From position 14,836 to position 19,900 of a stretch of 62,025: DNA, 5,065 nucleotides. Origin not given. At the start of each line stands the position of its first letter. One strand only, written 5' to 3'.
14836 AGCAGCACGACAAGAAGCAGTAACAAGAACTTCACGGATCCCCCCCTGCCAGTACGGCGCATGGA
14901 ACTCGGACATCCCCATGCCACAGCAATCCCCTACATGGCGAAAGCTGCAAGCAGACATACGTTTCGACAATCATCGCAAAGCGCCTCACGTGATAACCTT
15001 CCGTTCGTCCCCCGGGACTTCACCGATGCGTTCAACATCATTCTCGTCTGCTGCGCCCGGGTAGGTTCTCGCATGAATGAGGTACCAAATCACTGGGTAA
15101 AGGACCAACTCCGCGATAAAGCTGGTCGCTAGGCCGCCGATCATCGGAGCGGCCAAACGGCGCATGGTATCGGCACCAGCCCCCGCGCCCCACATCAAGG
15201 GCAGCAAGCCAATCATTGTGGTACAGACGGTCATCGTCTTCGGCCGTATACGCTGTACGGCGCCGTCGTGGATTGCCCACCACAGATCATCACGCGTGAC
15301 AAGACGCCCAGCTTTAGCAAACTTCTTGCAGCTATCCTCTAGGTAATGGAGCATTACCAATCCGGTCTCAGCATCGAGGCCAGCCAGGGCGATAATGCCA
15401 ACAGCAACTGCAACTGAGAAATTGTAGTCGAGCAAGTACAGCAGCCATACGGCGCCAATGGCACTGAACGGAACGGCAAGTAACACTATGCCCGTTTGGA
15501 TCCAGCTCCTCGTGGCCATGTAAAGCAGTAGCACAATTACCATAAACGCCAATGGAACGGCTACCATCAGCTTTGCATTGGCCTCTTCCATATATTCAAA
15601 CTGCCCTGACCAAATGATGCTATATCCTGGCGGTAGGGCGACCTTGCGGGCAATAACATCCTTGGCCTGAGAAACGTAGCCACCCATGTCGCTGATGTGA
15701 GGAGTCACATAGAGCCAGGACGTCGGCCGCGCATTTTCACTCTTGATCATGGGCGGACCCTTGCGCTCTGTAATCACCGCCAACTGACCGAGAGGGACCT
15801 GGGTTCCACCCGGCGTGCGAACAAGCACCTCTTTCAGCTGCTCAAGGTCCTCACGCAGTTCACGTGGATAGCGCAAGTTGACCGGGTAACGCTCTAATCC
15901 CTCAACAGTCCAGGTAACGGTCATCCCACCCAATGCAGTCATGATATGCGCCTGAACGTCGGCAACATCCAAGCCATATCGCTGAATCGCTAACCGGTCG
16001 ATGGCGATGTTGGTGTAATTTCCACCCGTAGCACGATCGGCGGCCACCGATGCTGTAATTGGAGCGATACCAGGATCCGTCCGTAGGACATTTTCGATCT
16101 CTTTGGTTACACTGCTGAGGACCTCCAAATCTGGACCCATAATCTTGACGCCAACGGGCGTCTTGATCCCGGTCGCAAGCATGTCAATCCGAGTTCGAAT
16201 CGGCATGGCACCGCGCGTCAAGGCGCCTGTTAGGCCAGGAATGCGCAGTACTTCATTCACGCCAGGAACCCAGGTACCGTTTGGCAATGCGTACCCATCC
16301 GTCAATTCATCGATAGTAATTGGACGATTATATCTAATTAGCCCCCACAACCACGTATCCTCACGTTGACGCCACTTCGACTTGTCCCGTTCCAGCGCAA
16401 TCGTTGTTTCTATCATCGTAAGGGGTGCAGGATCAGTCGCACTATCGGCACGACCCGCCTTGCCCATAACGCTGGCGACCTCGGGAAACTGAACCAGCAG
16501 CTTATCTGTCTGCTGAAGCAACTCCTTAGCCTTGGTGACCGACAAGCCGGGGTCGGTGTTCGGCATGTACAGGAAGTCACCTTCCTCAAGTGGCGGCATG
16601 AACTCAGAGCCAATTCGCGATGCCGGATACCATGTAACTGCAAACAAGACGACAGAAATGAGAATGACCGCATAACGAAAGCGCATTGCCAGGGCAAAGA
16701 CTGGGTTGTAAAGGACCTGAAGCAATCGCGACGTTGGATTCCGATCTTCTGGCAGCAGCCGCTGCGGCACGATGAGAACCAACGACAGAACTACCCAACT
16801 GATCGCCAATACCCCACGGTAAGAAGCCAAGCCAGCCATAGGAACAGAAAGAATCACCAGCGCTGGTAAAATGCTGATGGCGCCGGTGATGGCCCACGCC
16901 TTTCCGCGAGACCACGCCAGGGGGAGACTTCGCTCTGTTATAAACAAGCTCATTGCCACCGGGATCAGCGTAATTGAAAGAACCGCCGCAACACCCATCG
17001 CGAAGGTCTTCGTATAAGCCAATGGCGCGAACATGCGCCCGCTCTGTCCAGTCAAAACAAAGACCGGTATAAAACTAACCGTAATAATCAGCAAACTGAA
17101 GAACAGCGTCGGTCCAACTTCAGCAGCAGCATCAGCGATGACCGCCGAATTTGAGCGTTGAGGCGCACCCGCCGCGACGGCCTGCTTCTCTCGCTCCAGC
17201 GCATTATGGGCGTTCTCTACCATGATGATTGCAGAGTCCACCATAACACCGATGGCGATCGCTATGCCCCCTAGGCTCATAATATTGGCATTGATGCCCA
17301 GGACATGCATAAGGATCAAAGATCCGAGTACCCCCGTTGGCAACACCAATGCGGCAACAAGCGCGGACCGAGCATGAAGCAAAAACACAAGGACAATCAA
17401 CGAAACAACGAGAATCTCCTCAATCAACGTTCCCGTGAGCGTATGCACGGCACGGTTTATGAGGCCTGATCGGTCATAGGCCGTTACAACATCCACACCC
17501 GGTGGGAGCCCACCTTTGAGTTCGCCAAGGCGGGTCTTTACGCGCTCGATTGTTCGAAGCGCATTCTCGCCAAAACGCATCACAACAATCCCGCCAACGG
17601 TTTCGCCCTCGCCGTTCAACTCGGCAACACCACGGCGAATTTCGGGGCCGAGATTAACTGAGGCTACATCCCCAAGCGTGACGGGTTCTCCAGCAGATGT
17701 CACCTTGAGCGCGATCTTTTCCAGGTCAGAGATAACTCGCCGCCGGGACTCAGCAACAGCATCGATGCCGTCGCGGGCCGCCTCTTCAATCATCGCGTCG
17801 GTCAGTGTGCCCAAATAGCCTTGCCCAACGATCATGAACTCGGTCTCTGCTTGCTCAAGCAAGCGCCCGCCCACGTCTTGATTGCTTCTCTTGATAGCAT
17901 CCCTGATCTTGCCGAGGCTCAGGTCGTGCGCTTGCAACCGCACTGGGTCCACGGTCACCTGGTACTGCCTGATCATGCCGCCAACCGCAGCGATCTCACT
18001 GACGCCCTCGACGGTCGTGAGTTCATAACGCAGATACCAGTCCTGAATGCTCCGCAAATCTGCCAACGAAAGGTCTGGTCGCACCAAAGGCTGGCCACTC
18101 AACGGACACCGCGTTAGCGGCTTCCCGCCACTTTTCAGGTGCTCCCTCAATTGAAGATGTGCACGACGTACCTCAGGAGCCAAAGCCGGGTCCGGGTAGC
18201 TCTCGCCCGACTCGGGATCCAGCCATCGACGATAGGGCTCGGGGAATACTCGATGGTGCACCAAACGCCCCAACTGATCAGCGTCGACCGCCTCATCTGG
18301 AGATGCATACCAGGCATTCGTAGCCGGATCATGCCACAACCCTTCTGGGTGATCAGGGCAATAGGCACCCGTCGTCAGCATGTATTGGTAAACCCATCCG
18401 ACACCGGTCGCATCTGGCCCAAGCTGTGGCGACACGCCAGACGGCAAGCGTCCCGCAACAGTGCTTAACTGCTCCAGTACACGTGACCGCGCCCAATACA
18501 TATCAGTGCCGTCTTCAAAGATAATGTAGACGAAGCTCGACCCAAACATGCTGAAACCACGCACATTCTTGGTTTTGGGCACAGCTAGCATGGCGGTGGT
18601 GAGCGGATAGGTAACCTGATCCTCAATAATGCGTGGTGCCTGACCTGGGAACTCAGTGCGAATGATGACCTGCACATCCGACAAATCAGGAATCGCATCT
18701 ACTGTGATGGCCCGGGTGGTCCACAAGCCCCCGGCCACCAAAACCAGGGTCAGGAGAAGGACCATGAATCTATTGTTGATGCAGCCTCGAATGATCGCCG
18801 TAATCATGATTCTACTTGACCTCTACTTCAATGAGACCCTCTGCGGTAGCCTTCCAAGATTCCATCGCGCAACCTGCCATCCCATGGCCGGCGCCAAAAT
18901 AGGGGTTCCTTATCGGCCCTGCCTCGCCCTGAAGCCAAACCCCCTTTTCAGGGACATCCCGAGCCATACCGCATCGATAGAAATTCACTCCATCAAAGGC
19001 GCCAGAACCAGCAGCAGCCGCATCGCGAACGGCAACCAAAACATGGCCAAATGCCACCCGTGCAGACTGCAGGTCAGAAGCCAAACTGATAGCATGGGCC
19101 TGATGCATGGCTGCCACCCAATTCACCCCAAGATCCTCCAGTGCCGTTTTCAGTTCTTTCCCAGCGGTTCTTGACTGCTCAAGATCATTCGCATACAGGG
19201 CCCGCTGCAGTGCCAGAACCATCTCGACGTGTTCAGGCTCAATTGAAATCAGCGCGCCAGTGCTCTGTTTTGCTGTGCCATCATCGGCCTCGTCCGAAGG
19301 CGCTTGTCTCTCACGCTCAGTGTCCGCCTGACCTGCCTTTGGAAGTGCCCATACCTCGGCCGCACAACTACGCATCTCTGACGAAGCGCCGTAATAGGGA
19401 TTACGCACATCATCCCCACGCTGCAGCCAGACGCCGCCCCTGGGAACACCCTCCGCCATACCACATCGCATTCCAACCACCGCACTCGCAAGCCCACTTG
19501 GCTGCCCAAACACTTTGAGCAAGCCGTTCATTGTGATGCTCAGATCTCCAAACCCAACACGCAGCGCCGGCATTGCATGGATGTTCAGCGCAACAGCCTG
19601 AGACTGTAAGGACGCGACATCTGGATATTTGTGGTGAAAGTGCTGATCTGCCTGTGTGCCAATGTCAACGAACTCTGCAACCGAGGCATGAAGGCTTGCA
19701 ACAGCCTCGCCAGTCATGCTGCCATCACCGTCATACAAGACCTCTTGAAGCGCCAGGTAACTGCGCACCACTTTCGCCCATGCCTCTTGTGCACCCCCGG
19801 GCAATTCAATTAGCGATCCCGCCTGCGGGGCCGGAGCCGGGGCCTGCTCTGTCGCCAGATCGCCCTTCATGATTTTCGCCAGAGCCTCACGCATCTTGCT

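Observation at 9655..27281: Cu/Ag homeostasis block with four separate TRASH/YHS modules, lying largely in a lower-GC segment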

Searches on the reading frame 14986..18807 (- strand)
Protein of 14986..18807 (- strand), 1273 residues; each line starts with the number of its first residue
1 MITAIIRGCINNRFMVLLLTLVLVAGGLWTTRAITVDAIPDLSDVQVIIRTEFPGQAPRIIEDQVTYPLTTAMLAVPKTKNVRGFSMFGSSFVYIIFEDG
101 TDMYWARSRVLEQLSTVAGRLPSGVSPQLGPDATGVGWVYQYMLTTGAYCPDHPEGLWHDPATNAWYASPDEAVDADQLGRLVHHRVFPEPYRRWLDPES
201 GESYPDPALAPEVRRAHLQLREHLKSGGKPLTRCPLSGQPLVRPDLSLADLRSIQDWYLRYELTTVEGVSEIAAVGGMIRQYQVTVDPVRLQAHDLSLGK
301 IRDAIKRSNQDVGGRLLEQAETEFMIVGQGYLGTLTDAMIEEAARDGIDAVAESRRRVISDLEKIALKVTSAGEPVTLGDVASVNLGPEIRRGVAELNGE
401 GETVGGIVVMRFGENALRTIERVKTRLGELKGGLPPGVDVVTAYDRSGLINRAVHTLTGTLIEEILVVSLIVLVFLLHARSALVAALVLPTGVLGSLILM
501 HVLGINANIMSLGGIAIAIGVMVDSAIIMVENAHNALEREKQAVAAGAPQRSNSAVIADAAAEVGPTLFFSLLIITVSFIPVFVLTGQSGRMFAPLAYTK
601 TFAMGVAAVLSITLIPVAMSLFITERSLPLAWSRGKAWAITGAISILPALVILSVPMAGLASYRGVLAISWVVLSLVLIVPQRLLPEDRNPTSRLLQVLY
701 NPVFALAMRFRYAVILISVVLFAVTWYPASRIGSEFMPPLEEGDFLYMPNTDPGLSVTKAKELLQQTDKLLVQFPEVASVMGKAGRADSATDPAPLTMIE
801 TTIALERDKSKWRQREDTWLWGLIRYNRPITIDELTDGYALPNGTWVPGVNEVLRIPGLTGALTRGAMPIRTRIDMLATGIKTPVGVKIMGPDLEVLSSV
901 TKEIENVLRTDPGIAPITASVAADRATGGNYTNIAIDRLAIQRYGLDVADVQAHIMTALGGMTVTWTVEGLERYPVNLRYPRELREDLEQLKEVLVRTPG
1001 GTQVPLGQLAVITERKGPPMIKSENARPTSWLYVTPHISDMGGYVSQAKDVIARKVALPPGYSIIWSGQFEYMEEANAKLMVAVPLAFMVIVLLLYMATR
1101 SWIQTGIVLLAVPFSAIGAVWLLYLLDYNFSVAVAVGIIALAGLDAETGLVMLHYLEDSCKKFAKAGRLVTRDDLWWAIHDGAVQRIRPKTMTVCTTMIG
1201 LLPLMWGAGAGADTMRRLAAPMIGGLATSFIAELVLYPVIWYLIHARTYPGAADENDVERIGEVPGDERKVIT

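Call 4: search_protein_families(library=pfam, proteins=[window:14986-18807:-], max_evalue=0.01)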
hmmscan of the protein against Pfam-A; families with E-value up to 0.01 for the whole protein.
window:14986-18807:- (1273 aa): 1 family
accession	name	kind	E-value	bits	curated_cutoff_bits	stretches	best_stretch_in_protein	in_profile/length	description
PF00873.25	ACR_tran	-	1e-194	649.6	28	4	247-631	149-498/1021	AcrB/AcrD/AcrF family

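Call 8: search_protein_families(library=ncbifam, proteins=[window:14986-18807:-], max_evalue=0.01)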
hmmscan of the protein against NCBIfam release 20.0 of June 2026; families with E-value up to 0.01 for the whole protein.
window:14986-18807:- (1273 aa): 11 families
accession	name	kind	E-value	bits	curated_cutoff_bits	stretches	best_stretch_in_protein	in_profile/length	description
TIGR00914.1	2A0601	subfamily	0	1025.2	701.45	3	1-626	1-510/1051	CusA/CzcA family heavy metal efflux RND transporter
NF033617.1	RND_permease_2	subfamily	3.4e-108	363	1250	4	887-1245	663-1008/1009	multidrug efflux RND transporter permease subunit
NF000282.2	RND_permease_1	subfamily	9.4e-93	311.8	1250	3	251-622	153-495/1029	multidrug efflux RND transporter permease subunit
TIGR00915.1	2A0602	subfamily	1.6e-81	274.6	940.35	3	250-619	153-493/1050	efflux RND transporter permease subunit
NF007131.0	PRK09577.1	equivalog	1.1e-58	198.8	1768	3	263-618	165-491/1045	multidrug efflux RND transporter permease subunit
NF007905.0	PRK10614.1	equivalog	4e-58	196.9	1774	2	258-623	161-490/1025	multidrug efflux RND transporter permease subunit MdtC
NF007133.0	PRK09579.1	equivalog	4.7e-55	186.7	1763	2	261-624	163-490/1017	multidrug efflux RND transporter permease subunit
NF007842.1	PRK10555.1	equivalog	2.7e-54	184.4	1854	3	260-619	163-493/1036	multidrug efflux RND transporter permease AcrD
NF007798.0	PRK10503.1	equivalog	9.1e-52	175.8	1584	3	894-1244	684-1022/1040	MdtB/MuxB family multidrug efflux RND transporter permease subunit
NF000037.1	RND_perm_OqxB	exception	4.5e-47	160.5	2200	3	260-623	165-499/1050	multidrug efflux RND transporter permease subunit OqxB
NF011706.2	PRK15127.1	equivalog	6.3e-47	160.1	2150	2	350-618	234-492/1049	multidrug efflux RND transporter permease subunit AcrB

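Call 27: search_solved_structures(query=window:14986-18807:-, show_alignments=1, max_evalue=1e-50)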
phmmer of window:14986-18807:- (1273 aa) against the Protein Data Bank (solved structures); distinct sequences matched with E-value up to 1e-50: 11.
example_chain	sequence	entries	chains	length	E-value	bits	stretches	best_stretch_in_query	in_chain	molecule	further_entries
3t51_A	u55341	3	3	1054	1.4e-297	993.4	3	683-1244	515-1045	Cation efflux system protein CusA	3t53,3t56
3k07_A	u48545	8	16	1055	1.4e-297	993.4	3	683-1244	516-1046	Cation efflux system protein cusA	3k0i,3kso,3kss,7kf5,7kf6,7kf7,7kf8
3ne5_A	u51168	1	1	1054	2.9e-297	992.3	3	683-1244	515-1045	Cation efflux system protein cusA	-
4dnr_A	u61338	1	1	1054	5.6e-297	991.4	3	683-1244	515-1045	Cation efflux system protein CusA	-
4dop_A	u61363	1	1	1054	1.1e-296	990.4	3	683-1244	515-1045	Cation efflux system protein CusA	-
4dnt_A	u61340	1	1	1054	2.7e-296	989.1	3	683-1244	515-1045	Cation efflux system protein CusA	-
4k0e_A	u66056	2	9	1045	2.5e-109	369.8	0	715-1258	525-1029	Heavy metal cation tricomponent efflux pump ZneA(CzcA-like)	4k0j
5lq3_A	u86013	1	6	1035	2.5e-57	197.5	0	353-625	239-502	CmeB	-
5t0o_A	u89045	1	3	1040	2.6e-57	197.5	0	353-625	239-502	CmeB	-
8gjj_B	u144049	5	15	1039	5.7e-54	186.4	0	348-626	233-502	Efflux pump membrane transporter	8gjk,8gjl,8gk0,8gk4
22xk_B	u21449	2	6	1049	1.2e-51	178.8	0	261-619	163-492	MexBYB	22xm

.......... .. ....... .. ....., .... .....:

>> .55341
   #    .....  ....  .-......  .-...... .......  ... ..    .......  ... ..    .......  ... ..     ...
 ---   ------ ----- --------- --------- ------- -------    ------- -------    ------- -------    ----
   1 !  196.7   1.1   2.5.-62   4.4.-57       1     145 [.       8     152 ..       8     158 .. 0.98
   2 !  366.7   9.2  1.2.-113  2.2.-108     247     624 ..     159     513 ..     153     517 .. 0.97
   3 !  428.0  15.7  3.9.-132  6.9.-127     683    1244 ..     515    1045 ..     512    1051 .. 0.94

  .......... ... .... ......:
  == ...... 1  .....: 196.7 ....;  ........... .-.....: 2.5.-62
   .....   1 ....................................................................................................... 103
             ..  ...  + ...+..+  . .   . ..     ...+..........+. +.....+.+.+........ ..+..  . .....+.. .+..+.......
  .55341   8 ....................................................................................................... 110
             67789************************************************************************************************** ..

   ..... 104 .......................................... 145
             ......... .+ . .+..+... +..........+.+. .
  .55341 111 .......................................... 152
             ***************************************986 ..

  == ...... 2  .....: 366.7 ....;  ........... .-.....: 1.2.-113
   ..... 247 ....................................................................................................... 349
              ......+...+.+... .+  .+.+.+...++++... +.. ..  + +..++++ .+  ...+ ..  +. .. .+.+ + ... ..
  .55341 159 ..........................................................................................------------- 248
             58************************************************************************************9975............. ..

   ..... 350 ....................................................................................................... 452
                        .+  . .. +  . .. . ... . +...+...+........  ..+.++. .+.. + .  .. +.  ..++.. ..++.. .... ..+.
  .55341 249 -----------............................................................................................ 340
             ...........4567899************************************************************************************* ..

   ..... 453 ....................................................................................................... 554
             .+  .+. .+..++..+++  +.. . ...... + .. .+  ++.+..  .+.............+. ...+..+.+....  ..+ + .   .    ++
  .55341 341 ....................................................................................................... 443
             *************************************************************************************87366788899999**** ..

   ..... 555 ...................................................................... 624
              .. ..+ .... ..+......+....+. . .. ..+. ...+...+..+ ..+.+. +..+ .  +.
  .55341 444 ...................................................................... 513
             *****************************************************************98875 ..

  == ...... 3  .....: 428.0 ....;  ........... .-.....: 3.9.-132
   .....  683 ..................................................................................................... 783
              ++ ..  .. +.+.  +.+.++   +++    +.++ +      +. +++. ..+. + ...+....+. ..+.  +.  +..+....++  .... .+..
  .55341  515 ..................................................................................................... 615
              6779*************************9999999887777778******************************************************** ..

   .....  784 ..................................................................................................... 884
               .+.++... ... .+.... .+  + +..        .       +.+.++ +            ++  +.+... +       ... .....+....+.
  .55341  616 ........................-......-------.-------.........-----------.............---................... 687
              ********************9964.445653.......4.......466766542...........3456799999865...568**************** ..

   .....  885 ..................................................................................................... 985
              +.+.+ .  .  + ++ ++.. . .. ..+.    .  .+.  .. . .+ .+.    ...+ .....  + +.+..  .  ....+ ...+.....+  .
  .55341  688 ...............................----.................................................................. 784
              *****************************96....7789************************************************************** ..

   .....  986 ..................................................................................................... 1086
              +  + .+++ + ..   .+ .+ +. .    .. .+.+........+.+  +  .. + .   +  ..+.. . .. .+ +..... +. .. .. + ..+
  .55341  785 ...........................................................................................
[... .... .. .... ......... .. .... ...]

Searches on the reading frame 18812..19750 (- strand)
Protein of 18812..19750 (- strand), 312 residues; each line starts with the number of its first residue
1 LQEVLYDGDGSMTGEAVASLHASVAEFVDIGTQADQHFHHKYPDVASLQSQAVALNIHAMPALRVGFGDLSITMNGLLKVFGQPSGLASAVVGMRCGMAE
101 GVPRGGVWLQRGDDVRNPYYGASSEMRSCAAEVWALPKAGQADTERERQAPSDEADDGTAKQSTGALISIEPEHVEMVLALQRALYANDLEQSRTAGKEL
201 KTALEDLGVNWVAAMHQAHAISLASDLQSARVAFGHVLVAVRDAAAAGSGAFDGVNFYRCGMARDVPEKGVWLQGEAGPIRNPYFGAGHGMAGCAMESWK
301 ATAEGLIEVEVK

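Call 75: search_solved_structures(query=window:18812-19750:-, max_evalue=1)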
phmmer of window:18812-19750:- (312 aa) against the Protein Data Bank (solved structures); distinct sequences matched with E-value up to 1: 0.
